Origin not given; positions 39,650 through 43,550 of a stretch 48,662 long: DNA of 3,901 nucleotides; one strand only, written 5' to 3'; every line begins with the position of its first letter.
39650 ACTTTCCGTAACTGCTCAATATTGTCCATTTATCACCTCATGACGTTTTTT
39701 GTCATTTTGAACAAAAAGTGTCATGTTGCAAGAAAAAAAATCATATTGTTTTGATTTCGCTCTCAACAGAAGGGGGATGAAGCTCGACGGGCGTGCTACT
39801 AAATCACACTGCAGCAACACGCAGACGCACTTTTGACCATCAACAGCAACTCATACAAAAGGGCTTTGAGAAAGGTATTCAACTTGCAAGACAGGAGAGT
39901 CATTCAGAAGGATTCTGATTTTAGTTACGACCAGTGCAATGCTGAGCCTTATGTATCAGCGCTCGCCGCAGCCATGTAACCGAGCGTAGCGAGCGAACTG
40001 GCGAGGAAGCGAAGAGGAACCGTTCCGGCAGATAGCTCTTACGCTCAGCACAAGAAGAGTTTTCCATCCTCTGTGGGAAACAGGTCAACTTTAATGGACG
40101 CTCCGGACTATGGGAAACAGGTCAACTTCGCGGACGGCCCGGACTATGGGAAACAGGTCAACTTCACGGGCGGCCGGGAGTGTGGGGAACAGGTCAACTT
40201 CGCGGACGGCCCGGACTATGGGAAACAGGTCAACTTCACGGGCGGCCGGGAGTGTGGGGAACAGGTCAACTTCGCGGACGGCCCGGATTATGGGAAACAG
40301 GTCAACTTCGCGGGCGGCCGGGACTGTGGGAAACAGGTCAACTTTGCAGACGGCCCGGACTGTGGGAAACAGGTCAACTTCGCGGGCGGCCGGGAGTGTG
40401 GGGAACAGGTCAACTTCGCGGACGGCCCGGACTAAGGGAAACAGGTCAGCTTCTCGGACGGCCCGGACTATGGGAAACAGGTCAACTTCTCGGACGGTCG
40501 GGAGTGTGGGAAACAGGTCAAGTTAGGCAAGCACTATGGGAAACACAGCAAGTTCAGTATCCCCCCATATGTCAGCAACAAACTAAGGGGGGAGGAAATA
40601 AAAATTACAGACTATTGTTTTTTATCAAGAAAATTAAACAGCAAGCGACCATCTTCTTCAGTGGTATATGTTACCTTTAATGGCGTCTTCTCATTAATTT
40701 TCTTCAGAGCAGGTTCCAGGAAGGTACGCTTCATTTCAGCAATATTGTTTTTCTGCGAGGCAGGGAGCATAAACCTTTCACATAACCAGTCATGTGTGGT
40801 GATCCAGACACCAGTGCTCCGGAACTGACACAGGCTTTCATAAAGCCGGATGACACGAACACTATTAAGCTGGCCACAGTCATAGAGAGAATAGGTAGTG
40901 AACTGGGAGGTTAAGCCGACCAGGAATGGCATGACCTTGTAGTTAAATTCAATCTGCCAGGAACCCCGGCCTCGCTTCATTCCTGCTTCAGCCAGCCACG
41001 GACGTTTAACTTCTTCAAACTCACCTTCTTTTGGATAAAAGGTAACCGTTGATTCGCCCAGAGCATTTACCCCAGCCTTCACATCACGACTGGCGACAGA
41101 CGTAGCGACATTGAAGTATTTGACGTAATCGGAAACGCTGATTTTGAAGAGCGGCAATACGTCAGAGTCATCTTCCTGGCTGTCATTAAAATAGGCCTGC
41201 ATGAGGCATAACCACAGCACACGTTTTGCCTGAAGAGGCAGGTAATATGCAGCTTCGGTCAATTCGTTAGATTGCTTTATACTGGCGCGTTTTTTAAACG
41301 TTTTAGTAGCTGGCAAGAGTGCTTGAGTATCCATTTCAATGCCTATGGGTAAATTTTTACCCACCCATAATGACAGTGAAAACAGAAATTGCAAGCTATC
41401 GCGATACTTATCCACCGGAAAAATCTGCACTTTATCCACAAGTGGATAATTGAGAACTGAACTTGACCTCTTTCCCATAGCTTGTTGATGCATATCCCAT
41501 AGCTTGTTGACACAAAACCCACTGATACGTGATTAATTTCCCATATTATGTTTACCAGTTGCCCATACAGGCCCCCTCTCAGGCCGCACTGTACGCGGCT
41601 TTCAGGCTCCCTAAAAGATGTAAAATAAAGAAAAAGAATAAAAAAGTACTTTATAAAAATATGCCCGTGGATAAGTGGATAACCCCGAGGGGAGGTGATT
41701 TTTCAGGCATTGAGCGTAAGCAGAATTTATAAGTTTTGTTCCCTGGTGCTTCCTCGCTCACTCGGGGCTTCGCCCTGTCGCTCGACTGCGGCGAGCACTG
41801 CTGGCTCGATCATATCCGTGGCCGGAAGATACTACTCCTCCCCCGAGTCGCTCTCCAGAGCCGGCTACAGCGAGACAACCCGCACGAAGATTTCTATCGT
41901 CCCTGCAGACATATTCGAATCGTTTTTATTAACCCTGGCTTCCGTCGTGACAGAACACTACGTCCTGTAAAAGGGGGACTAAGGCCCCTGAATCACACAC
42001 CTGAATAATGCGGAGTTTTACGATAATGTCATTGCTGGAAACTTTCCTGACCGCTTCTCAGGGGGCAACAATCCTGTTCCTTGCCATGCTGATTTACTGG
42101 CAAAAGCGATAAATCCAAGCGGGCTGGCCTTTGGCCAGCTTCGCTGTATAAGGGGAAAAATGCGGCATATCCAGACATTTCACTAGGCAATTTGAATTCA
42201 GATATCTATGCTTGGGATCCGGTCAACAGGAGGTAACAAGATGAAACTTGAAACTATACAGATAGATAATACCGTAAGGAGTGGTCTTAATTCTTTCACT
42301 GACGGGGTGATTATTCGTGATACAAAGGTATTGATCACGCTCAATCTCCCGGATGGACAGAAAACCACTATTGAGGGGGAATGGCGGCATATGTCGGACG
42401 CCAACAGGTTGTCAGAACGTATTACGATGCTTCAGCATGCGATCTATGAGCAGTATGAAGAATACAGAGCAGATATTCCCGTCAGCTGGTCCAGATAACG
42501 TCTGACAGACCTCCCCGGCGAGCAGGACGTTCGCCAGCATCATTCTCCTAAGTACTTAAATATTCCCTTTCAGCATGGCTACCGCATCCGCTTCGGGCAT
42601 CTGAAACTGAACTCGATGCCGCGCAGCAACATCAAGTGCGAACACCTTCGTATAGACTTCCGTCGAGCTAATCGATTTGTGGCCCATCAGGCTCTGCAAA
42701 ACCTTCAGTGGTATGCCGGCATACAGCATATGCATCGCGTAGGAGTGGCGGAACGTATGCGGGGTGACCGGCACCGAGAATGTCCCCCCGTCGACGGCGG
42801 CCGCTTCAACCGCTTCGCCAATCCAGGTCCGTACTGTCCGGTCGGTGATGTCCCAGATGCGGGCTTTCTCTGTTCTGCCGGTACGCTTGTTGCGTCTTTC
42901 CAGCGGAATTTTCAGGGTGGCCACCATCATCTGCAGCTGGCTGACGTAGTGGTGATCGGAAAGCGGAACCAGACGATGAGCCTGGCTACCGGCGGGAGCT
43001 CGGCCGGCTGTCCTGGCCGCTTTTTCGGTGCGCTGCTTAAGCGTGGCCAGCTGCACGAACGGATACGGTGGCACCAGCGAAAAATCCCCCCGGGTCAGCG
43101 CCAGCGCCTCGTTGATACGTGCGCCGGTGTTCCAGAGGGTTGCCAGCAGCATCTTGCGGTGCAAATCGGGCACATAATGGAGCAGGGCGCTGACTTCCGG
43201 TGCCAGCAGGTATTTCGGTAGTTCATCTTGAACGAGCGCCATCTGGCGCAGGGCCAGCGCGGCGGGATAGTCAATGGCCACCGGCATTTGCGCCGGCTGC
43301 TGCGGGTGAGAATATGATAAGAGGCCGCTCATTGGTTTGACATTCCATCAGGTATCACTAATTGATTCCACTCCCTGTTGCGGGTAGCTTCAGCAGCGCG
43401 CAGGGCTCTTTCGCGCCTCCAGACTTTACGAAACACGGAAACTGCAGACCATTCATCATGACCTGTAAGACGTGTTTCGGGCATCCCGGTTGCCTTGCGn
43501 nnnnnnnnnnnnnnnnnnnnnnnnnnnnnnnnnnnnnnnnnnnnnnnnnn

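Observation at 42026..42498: Two small uncharacterised ORFs between the origin and the recombinase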

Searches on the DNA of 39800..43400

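Call 8: search_rna_families(source=window, start=39800, end=43400, threshold=evalue, max_evalue=10, show_alignments=3)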
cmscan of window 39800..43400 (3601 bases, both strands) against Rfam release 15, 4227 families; matches with E-value up to 10: 2.
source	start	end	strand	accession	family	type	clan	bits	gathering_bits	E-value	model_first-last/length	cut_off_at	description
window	40639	40712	-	RF01170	snoU61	Gene; snRNA; snoRNA; CD-box;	CL00067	20.3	55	0.54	1-84/84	no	Small nucleolar RNA U61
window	42682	42743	-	RF02166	PVT1_3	Gene; lncRNA;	-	12.9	45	4.2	1-95/95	no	Pvt1 oncogene conserved region 3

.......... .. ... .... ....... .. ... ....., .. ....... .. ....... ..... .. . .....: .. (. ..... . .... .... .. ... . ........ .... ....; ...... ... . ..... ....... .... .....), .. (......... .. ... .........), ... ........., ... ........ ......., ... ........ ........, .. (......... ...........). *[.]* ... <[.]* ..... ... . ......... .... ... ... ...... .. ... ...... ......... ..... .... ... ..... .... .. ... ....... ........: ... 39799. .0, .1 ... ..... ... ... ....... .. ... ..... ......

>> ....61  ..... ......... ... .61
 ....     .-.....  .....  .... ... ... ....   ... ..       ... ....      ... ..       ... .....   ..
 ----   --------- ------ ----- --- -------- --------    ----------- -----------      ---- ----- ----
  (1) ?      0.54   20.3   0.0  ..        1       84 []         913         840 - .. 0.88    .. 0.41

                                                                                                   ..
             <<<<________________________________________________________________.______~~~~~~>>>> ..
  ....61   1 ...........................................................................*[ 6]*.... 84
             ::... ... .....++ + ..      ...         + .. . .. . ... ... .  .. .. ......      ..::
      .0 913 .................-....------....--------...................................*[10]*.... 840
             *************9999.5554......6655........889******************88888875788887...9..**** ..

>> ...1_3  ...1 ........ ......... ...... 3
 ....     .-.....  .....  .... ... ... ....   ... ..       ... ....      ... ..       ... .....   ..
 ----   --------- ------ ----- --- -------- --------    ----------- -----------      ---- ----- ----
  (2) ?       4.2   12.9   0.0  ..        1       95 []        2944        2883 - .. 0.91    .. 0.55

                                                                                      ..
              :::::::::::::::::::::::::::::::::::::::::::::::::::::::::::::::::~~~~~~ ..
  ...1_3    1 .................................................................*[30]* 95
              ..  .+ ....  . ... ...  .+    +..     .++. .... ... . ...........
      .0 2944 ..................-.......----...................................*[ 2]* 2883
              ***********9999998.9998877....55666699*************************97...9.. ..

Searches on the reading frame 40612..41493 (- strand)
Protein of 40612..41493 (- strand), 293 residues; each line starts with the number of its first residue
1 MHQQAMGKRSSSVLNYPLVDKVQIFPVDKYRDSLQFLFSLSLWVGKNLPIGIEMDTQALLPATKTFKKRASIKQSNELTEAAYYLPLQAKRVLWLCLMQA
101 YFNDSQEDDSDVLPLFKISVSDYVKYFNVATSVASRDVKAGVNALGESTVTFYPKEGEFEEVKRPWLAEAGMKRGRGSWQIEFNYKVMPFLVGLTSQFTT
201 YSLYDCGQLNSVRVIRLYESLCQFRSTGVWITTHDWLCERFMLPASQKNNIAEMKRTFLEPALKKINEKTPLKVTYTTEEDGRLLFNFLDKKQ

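Call 5: search_protein_families(library=pfam, proteins=[window:40612-41493:-], max_evalue=1)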
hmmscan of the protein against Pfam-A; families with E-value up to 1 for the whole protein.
window:40612-41493:- (293 aa): 3 families
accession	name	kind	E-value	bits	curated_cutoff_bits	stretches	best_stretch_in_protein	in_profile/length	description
PF01051.27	Rep3_N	-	1.9e-31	109.8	22.4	1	72-222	2-141/141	Initiator Replication protein, WH1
PF21205.3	Rep3_C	-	2.4e-13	50.5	21.1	1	233-283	1-50/59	Initiator Rep protein, WH2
PF04382.18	SAB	-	0.075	13.6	27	1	248-263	16-31/50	SAB domain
